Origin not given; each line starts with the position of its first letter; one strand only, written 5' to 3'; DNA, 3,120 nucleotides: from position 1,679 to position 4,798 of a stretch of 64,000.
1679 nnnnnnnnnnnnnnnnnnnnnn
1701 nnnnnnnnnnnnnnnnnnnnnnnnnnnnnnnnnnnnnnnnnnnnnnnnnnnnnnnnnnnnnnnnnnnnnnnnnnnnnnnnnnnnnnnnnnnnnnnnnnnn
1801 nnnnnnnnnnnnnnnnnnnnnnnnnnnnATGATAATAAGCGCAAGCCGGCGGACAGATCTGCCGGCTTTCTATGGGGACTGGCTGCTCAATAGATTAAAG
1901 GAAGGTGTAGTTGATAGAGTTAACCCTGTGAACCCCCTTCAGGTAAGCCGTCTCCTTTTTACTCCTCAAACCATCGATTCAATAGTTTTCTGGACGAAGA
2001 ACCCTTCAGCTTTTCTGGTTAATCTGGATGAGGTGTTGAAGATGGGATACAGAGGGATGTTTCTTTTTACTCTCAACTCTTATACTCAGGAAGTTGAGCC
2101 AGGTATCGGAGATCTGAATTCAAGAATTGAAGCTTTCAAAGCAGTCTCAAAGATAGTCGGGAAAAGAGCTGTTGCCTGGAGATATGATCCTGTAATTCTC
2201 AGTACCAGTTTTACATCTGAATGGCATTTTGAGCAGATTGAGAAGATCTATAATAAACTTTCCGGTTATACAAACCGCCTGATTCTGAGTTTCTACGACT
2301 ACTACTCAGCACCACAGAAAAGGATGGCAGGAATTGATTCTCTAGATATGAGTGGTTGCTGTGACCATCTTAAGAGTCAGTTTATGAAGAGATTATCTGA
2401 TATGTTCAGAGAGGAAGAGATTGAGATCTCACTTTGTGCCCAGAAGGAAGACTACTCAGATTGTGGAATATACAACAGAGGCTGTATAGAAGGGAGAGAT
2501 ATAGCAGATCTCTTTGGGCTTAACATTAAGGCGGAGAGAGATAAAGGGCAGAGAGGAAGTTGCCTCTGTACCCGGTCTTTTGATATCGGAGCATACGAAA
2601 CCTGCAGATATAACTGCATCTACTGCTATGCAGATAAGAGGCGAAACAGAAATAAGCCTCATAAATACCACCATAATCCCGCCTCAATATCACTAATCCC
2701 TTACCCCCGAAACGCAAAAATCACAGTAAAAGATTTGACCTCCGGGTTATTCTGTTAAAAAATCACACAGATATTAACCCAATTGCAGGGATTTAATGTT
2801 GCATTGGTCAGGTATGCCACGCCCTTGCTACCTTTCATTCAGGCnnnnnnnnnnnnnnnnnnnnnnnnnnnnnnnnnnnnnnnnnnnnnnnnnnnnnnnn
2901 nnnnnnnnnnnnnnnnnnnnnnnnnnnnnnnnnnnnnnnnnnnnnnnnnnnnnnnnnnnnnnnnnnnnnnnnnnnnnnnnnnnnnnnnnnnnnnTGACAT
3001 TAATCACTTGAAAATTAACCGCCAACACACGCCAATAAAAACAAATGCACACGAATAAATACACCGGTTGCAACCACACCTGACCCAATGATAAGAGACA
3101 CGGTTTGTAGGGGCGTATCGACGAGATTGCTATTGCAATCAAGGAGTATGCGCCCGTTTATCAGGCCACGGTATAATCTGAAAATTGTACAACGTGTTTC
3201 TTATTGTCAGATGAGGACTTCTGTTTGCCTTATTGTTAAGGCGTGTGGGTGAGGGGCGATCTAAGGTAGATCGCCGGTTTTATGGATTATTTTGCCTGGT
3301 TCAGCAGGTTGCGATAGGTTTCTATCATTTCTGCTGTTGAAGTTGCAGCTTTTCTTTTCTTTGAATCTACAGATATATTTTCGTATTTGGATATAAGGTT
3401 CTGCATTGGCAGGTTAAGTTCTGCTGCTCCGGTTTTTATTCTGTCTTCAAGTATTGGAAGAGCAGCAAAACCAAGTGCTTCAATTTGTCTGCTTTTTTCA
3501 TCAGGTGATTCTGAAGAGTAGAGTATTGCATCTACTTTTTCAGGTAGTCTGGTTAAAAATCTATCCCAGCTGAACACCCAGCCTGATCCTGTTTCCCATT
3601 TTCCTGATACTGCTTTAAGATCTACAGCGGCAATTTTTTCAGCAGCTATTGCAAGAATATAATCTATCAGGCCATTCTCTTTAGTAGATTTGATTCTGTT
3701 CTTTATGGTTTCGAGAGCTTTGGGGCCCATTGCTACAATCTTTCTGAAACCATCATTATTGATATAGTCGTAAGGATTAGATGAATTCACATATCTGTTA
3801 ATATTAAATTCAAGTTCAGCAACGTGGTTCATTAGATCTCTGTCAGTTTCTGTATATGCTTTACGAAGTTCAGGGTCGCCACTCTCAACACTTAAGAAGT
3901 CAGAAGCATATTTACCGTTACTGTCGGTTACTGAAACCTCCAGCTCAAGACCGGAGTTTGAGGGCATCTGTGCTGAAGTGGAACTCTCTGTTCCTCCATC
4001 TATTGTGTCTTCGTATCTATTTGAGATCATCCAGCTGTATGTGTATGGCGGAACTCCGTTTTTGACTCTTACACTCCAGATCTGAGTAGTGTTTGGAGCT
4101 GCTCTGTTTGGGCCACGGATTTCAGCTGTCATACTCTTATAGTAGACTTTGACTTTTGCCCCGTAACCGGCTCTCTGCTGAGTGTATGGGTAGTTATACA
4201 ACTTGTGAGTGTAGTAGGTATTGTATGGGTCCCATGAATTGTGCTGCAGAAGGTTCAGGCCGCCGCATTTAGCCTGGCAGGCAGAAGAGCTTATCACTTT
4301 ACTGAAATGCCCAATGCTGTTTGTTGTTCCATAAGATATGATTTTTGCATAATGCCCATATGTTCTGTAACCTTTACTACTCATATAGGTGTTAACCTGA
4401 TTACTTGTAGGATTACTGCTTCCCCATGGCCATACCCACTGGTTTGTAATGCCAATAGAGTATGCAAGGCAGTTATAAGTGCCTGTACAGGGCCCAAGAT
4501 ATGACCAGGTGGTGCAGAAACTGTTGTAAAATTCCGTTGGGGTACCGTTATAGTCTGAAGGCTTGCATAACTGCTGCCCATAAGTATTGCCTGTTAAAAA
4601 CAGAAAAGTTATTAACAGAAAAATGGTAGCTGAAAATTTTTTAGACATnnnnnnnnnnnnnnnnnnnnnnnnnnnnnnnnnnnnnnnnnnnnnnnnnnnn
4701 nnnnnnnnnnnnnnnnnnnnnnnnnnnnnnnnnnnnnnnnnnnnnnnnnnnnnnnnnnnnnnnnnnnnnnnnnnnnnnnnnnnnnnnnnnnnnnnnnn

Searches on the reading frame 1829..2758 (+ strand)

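Call 44: search_protein_families(library=pfam, proteins=[window:1829-2758:+], max_evalue=0.0001)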
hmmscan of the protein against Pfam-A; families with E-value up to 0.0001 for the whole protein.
window:1829-2758:+ (309 aa): 1 family
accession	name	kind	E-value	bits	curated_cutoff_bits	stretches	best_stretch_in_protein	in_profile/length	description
PF08902.16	DUF1848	-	5.6e-89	298.9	30.5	1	2-268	1-262/262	Domain of unknown function (DUF1848)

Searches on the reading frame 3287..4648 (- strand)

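Call 44: search_protein_families(library=pfam, proteins=[window:3287-4648:-], max_evalue=0.0001)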
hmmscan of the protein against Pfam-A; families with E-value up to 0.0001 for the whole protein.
window:3287-4648:- (453 aa): 1 family
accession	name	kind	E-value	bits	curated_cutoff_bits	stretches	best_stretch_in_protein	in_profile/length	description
PF24738.1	DUF7689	-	2.3e-15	57.8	22.6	1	51-146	3-110/118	Domain of unknown function (DUF7689)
